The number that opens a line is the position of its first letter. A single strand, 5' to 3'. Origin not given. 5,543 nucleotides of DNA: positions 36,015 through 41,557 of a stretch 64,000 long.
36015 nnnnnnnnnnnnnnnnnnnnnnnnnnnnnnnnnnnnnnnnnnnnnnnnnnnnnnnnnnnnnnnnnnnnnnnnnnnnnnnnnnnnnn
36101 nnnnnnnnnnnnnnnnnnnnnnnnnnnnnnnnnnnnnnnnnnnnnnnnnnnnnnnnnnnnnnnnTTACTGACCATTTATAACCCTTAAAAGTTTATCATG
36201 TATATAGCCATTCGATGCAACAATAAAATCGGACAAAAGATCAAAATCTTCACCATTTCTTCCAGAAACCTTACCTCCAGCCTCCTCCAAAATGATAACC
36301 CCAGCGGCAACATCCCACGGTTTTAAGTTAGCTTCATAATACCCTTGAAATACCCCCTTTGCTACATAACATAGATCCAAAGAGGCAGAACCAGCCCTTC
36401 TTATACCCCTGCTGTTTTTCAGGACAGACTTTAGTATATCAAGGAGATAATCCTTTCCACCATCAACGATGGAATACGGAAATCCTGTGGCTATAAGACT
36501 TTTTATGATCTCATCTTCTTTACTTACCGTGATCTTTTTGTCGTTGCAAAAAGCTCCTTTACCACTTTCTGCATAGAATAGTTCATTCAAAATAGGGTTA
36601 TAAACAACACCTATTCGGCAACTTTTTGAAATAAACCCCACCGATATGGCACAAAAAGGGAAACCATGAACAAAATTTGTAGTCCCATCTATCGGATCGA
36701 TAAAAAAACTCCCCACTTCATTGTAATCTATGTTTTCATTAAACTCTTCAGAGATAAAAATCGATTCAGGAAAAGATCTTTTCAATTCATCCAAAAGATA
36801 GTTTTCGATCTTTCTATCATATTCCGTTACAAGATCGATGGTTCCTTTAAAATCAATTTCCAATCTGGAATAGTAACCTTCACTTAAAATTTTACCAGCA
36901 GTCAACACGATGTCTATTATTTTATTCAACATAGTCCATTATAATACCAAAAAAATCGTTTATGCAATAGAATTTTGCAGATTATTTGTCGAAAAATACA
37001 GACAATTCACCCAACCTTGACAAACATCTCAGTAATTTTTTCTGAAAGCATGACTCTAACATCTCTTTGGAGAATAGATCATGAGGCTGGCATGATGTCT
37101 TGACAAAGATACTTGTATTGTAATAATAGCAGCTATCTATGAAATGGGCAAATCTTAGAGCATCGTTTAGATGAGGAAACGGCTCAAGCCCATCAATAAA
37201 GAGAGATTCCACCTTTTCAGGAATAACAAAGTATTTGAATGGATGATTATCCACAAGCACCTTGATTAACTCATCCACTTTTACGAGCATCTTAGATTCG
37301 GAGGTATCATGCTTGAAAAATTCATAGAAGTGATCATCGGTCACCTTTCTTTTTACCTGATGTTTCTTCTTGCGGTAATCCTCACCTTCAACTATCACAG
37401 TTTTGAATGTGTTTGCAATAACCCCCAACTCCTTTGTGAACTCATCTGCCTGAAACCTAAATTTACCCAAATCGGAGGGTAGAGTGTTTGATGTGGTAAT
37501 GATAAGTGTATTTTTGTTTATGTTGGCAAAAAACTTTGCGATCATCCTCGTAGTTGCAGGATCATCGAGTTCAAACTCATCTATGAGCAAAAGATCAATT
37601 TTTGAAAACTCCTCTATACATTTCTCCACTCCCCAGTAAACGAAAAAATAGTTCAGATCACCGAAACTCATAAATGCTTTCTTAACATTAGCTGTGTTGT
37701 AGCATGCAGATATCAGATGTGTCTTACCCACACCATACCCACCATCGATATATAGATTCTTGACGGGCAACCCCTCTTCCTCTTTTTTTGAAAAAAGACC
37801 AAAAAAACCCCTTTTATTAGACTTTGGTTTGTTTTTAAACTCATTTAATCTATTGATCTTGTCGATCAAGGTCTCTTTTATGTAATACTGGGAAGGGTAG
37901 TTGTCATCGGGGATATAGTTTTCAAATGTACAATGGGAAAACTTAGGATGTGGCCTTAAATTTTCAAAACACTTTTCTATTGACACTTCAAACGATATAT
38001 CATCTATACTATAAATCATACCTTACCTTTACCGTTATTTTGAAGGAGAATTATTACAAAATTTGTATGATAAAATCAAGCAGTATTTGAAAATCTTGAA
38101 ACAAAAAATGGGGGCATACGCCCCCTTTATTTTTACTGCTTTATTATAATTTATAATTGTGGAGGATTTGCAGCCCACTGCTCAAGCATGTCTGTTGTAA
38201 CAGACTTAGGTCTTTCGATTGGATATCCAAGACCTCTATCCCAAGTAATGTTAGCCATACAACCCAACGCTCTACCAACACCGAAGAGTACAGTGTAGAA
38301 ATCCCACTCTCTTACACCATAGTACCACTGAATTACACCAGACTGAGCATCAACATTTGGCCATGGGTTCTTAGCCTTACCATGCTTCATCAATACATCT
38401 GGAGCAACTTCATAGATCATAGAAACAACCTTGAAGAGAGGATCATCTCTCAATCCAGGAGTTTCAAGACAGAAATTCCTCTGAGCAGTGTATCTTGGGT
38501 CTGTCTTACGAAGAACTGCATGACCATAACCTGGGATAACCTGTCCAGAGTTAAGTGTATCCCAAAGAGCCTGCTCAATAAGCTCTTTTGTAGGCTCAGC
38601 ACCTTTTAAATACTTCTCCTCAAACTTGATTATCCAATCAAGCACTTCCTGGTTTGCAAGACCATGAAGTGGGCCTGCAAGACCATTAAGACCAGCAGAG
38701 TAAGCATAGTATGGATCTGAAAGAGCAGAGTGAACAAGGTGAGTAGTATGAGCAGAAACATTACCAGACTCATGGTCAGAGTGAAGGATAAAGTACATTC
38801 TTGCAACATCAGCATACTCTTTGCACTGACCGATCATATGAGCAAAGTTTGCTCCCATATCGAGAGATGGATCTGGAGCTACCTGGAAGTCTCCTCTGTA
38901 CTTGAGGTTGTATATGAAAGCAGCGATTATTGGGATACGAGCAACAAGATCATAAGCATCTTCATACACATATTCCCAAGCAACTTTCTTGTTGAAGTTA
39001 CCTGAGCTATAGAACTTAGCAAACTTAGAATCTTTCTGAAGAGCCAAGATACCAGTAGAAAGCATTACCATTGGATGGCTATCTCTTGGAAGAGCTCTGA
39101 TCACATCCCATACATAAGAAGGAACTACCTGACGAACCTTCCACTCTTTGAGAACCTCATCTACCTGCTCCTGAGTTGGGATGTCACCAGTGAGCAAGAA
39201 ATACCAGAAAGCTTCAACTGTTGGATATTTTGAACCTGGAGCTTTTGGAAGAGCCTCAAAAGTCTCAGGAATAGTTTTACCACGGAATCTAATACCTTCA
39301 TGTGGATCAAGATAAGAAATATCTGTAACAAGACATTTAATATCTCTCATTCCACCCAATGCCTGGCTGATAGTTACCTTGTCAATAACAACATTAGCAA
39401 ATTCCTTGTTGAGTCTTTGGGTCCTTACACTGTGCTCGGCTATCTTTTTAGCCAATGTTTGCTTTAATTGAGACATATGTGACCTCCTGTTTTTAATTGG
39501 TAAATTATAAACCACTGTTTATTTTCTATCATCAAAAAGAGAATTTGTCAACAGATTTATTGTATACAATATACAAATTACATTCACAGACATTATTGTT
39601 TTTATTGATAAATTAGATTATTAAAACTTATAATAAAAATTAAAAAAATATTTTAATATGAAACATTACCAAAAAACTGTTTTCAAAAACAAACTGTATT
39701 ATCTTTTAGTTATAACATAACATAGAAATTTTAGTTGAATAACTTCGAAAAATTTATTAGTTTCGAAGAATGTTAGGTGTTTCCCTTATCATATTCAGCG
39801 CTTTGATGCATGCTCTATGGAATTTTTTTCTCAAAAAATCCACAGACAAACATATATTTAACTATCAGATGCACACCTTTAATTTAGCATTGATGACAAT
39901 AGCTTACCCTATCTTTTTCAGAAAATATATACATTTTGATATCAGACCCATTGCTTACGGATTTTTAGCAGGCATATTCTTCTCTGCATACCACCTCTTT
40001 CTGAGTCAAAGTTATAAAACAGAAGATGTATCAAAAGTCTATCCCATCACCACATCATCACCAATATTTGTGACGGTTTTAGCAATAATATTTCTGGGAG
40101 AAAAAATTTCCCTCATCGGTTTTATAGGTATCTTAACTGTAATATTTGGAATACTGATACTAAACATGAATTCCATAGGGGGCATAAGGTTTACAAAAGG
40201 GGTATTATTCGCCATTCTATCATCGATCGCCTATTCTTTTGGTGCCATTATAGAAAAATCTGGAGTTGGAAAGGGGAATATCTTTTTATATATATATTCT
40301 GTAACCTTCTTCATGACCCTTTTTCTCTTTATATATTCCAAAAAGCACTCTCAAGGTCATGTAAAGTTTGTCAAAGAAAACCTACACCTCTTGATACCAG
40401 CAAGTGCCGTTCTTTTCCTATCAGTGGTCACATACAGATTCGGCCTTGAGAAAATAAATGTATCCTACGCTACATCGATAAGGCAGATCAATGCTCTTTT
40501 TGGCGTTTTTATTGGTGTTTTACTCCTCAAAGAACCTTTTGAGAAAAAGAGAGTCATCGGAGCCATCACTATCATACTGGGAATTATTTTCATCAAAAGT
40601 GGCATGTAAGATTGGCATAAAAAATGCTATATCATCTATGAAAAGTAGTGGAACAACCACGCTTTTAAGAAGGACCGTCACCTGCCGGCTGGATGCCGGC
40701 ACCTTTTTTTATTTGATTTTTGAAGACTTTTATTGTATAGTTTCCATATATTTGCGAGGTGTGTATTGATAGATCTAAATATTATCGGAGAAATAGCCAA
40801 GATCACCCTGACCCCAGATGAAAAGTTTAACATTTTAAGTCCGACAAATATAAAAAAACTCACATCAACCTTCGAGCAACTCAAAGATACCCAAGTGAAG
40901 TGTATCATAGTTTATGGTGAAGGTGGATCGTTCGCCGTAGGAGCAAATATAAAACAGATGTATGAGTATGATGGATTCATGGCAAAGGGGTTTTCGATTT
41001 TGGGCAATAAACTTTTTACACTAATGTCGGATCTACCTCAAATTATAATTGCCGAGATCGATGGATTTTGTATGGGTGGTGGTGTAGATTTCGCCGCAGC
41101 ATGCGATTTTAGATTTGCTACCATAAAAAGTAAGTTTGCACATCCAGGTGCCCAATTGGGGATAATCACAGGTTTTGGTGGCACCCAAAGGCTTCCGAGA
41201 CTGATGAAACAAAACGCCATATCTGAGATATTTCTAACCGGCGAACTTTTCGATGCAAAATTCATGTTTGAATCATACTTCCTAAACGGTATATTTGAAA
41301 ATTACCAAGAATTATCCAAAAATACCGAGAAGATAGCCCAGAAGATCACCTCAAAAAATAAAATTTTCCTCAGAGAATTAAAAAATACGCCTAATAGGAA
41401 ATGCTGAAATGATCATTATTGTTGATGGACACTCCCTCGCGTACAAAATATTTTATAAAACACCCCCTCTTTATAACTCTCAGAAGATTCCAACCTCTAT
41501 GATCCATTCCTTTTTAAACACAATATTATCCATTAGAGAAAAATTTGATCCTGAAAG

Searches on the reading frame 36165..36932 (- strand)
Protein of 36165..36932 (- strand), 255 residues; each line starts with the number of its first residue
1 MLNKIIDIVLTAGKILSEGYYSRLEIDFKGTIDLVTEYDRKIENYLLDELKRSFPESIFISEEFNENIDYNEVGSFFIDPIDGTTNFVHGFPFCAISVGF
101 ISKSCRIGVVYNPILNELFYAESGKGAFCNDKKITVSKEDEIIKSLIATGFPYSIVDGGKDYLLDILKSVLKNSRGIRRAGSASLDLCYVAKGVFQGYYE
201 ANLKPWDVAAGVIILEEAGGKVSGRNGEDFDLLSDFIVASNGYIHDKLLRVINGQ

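Call 32: search_protein_families(library=pfam, proteins=[window:36165-36932:-], max_evalue=0.001)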
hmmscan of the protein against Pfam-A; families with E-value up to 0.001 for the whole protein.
window:36165-36932:- (255 aa): 1 family
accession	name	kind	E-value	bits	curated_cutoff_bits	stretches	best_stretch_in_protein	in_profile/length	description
PF00459.30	Inositol_P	-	6.1e-64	216.6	27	1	6-250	10-264/271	Inositol monophosphatase family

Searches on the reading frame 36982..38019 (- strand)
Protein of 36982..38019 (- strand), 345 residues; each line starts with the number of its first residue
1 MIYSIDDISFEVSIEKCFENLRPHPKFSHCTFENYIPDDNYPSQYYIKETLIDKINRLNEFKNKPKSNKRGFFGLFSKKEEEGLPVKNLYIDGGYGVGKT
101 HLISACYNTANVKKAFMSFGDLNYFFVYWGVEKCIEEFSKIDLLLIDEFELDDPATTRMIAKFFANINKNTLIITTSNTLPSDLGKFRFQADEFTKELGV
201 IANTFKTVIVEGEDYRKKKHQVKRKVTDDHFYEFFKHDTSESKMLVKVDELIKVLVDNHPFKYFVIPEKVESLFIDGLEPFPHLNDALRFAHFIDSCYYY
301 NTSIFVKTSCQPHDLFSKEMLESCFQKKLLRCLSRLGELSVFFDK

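Call 32: search_protein_families(library=pfam, proteins=[window:36982-38019:-], max_evalue=0.001)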
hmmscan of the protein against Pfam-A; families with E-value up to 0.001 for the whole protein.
window:36982-38019:- (345 aa): 2 families
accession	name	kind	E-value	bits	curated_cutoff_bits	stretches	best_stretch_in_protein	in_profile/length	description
PF03969.22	AFG1_ATPase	-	8.9e-34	117.4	27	2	56-223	30-211/361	AFG1-like ATPase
PF00308.24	Bac_DnaA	-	0.00067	20.3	23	0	87-187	35-147/162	Bacterial DnaA ATPAse domain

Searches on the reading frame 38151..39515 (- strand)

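Call 33: search_protein_families(library=pfam, proteins=[window:38151-39515:-], max_evalue=0.00001)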
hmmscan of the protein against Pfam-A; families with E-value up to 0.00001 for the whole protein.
window:38151-39515:- (454 aa): 1 family
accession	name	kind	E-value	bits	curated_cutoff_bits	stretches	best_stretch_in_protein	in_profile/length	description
PF00285.26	Citrate_synt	-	2.6e-95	319.9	27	1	55-437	1-357/357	Citrate synthase, C-terminal domain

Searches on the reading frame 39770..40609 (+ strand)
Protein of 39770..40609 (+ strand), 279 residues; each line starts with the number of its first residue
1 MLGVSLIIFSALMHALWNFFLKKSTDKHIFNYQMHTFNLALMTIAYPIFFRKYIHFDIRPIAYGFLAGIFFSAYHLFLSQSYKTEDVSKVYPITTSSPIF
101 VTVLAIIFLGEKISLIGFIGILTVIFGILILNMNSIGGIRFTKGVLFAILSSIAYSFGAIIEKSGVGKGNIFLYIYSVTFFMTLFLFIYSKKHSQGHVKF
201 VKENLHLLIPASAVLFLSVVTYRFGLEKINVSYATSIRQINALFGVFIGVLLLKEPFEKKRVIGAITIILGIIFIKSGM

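Call 32: search_protein_families(library=pfam, proteins=[window:39770-40609:+], max_evalue=0.001)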
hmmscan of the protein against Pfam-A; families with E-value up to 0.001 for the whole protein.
window:39770-40609:+ (279 aa): 5 families
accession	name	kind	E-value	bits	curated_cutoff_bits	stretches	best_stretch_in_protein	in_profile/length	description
PF00892.27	EamA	-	1.2e-29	103.7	28.2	2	2-132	2-134/135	EamA-like transporter family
PF03151.22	TPT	-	8.5e-10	38.9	30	1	183-273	43-133/291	Triose-phosphate Transporter family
PF06800.18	Sugar_transport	-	9.9e-08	32.1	26.3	1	33-275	27-270/280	Sugar transport protein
PF00893.25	Multi_Drug_Res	-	0.00041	21.2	23.7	0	69-123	37-92/93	Small Multidrug Resistance protein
PF10639.15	TMEM234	-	0.00055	20.4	30.1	0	196-275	33-112/113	Putative transmembrane family 234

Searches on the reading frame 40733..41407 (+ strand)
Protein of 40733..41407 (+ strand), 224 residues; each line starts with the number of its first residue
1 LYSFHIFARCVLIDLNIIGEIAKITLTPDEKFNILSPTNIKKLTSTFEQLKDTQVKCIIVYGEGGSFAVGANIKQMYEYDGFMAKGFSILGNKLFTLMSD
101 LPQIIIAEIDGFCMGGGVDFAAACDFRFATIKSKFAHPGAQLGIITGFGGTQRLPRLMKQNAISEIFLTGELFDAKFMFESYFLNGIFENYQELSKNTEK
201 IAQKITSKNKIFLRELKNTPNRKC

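Call 32: search_protein_families(library=pfam, proteins=[window:40733-41407:+], max_evalue=0.001)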
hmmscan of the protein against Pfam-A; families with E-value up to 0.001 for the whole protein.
window:40733-41407:+ (224 aa): 2 families
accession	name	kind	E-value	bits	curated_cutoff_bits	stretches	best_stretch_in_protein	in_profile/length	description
PF00378.25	ECH_1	-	4.5e-33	115.1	27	1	20-222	5-207/251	Enoyl-CoA hydratase/isomerase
PF16113.10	ECH_2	-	1.8e-21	77.4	27.2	1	22-190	2-174/335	Enoyl-CoA hydratase/isomerase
